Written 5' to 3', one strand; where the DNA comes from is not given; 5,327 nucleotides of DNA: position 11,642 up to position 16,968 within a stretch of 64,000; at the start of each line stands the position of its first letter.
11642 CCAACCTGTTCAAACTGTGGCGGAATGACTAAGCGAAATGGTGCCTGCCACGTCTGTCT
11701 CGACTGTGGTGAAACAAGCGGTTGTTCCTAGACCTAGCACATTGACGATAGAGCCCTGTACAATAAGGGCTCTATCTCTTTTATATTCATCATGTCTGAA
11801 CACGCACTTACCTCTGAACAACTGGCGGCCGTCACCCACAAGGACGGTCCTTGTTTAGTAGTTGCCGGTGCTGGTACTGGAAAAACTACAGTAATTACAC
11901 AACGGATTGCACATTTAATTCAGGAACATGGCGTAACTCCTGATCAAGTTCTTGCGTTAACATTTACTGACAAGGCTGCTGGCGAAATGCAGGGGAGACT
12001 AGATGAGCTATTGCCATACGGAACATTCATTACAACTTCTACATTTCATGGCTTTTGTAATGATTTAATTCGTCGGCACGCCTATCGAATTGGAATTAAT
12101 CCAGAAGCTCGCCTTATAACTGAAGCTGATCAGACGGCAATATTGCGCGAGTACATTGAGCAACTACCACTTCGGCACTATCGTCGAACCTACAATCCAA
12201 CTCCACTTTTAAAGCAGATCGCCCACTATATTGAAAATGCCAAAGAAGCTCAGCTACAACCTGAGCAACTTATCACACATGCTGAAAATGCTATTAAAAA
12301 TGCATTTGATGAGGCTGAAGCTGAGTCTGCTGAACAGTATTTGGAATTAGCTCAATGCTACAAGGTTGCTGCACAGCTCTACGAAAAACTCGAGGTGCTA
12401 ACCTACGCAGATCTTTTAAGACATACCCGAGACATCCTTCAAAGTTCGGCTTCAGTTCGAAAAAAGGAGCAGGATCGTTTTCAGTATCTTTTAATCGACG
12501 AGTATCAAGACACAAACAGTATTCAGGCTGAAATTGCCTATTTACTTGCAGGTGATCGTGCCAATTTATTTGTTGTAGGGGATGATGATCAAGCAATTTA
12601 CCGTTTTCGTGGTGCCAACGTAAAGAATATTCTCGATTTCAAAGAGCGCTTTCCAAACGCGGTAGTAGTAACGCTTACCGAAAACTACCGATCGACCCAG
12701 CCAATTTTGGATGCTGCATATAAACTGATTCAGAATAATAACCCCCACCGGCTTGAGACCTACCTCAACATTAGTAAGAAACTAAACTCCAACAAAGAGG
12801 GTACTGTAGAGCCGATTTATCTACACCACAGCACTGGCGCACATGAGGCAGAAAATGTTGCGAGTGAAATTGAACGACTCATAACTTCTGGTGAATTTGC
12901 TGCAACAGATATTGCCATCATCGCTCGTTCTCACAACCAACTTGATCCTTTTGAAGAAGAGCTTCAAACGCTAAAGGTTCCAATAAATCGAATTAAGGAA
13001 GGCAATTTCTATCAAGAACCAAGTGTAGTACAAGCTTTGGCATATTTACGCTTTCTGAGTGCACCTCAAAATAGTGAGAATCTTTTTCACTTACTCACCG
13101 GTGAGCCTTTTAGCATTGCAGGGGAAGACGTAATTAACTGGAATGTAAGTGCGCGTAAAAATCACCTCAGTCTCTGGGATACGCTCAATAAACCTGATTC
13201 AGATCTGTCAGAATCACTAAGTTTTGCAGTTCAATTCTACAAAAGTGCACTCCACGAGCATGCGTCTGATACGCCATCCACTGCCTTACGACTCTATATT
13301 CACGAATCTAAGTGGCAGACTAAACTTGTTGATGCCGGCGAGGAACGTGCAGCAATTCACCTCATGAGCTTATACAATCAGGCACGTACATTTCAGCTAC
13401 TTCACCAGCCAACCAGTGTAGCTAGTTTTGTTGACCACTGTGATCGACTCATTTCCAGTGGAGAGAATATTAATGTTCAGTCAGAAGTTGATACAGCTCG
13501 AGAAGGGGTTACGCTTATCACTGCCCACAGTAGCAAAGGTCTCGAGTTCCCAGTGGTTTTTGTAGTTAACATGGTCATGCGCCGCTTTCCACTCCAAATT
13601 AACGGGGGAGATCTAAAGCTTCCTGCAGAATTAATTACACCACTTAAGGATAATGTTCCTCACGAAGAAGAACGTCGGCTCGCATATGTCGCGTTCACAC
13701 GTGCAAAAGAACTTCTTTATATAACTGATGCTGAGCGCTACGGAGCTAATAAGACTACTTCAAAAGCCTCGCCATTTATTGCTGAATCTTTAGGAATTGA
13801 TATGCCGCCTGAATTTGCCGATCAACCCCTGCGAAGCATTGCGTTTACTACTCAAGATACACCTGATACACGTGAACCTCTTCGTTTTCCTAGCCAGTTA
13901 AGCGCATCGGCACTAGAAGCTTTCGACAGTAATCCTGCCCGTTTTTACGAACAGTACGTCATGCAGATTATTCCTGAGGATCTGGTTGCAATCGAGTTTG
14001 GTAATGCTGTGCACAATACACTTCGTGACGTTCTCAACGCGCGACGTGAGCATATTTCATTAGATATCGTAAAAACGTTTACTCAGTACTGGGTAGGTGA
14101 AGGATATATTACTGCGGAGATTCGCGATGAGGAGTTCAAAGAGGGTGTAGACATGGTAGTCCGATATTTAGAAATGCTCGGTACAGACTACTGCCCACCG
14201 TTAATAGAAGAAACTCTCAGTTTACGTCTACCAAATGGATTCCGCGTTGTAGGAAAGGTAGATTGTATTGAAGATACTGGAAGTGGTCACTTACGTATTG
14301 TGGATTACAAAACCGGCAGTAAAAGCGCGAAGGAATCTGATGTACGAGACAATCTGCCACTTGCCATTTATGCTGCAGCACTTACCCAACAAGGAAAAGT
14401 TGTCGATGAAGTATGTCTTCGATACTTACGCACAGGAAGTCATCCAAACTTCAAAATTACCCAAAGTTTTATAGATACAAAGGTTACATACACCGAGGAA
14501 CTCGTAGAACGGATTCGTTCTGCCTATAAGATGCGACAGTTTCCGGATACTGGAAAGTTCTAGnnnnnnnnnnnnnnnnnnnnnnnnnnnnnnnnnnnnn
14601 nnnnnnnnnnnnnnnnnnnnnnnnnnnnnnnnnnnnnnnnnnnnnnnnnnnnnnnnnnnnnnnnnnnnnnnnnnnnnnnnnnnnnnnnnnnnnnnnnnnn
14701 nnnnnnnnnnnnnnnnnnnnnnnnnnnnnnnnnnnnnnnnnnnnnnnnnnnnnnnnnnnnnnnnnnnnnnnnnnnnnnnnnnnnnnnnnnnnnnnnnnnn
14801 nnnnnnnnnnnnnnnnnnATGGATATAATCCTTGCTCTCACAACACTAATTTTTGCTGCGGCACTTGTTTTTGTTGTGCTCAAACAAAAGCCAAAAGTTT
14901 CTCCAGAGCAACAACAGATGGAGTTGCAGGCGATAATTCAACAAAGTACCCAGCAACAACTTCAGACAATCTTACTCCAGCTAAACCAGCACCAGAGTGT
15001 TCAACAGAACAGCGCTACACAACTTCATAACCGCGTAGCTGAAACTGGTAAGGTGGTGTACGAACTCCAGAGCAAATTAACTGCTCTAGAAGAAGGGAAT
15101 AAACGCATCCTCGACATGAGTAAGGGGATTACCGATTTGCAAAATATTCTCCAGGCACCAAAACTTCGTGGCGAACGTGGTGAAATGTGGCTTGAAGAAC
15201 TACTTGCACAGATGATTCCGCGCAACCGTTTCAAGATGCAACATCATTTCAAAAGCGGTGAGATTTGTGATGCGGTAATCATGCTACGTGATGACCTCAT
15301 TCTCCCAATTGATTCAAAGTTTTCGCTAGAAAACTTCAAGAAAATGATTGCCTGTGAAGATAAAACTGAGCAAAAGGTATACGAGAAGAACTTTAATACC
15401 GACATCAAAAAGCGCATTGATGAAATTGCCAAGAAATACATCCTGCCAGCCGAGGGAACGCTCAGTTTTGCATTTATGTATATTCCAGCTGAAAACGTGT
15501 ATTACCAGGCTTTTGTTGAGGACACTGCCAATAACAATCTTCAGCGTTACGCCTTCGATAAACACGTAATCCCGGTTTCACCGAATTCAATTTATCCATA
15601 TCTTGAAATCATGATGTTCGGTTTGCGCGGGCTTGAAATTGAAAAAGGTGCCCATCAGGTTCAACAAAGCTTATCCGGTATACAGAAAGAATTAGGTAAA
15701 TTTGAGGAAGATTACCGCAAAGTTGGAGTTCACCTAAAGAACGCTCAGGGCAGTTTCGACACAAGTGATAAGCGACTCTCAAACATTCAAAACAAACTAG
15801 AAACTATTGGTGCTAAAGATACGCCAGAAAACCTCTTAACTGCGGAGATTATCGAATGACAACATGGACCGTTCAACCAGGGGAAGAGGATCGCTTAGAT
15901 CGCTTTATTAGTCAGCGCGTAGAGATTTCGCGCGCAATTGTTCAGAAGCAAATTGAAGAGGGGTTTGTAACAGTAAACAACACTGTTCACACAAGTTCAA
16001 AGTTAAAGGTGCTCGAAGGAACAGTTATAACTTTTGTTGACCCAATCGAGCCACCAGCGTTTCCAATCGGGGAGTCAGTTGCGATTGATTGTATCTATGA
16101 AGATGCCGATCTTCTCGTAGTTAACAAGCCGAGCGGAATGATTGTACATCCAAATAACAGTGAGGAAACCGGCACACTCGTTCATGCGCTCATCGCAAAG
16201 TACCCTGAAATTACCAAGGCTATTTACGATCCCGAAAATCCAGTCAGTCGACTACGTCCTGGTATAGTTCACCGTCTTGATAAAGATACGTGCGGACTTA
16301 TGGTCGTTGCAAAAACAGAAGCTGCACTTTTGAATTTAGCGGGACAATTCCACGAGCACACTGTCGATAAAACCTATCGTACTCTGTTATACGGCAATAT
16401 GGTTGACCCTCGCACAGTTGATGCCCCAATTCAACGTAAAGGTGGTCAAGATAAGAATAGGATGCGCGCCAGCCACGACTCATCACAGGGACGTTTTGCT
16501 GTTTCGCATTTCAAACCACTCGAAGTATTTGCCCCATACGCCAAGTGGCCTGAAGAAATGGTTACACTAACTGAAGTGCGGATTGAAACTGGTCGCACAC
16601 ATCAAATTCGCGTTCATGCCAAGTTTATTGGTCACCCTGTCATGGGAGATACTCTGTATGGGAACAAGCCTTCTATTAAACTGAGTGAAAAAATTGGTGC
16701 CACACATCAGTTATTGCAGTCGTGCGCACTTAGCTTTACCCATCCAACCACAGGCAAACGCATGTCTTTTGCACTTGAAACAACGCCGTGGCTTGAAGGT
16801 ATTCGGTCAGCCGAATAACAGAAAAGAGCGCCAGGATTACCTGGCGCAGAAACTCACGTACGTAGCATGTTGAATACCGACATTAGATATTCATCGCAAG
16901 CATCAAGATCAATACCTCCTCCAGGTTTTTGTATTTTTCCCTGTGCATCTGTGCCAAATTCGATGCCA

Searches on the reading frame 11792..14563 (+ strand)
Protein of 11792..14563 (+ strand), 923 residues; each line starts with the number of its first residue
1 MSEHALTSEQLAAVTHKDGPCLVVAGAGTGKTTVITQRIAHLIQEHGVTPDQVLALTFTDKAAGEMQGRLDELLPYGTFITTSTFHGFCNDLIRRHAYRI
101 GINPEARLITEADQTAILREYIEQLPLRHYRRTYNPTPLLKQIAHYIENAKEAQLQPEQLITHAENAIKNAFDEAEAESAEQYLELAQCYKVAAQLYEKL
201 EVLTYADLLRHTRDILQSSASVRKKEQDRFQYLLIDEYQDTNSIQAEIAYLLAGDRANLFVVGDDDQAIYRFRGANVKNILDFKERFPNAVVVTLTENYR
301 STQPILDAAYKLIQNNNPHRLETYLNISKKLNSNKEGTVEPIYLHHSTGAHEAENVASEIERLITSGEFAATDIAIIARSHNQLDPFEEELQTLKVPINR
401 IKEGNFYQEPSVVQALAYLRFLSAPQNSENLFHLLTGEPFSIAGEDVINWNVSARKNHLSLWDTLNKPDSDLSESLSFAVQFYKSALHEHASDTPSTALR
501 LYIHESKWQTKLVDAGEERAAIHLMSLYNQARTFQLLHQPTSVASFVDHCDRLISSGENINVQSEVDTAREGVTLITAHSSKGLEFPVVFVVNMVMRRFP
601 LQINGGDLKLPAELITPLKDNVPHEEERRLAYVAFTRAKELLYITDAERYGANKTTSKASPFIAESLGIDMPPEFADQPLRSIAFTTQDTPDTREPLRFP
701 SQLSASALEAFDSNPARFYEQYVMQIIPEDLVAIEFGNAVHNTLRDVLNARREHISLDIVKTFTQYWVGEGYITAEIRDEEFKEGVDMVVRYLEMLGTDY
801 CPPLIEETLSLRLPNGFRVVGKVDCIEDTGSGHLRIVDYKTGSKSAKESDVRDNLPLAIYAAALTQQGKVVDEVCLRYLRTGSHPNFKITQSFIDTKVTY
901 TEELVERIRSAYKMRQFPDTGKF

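Call 39: search_protein_families(library=pfam, proteins=[window:11792-14563:+])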
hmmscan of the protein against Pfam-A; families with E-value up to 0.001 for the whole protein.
window:11792-14563:+ (923 aa): 9 families
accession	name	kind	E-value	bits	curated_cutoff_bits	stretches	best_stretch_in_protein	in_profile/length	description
PF00580.27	UvrD-helicase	-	1.4e-76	258.2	23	1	6-288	1-271/271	UvrD/REP helicase N-terminal domain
PF13361.12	UvrD_C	-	7e-45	154.4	25.6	1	294-647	2-348/350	UvrD-like helicase C-terminal domain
PF13245.12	AAA_19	-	6.8e-24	85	25.1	1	11-273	2-134/134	AAA domain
PF12705.13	PDDEXK_1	-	5.7e-22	79.3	22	1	702-885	1-192/247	PD-(D/E)XK nuclease superfamily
PF13604.12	AAA_30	-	1.9e-12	47.8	27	2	7-71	3-67/191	AAA domain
PF13538.12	UvrD_C_2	-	3.9e-10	39.9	27.4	1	573-596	2-25/52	UvrD-like helicase C-terminal domain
PF01443.25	Viral_helicase1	-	1.5e-07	32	21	0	223-286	54-115/228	Viral superfamily 1 RNA helicase core domain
PF13191.12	AAA_16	-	7.3e-05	23.8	32.6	1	11-176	16-104/167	AAA ATPase domain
PF13086.12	AAA_11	-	8.6e-05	22.9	27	1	18-267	17-249/257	AAA domain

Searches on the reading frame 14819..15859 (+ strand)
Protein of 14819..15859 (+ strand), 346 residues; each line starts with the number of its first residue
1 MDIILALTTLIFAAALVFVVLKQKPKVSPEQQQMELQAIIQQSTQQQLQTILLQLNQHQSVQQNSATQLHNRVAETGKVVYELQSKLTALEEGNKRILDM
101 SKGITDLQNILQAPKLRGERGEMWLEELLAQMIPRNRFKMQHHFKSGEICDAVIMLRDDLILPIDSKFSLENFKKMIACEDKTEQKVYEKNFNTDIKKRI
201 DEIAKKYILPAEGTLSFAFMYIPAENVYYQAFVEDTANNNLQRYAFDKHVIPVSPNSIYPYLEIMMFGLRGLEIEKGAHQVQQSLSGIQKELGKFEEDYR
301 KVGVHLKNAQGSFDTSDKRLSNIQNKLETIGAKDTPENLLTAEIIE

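Call 39: search_protein_families(library=pfam, proteins=[window:14819-15859:+])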
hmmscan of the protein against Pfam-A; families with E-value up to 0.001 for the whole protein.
window:14819-15859:+ (346 aa): 1 family
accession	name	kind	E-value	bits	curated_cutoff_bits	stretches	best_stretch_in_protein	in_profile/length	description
PF02646.22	RmuC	-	3.1e-50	171.4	26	1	67-331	15-282/291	RmuC family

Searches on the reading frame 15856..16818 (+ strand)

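Call 74: search_protein_families(library=pfam, proteins=[window:15856-16818:+])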
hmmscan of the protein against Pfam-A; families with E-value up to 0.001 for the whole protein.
window:15856-16818:+ (320 aa): 2 families
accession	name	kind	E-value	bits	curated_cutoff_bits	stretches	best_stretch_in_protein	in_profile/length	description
PF00849.27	PseudoU_synth_2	-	3.2e-30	105.8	26.8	1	85-255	1-150/152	RNA pseudouridylate synthase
PF01479.30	S4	-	1.7e-06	28.1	22.8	1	13-58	2-48/48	S4 domain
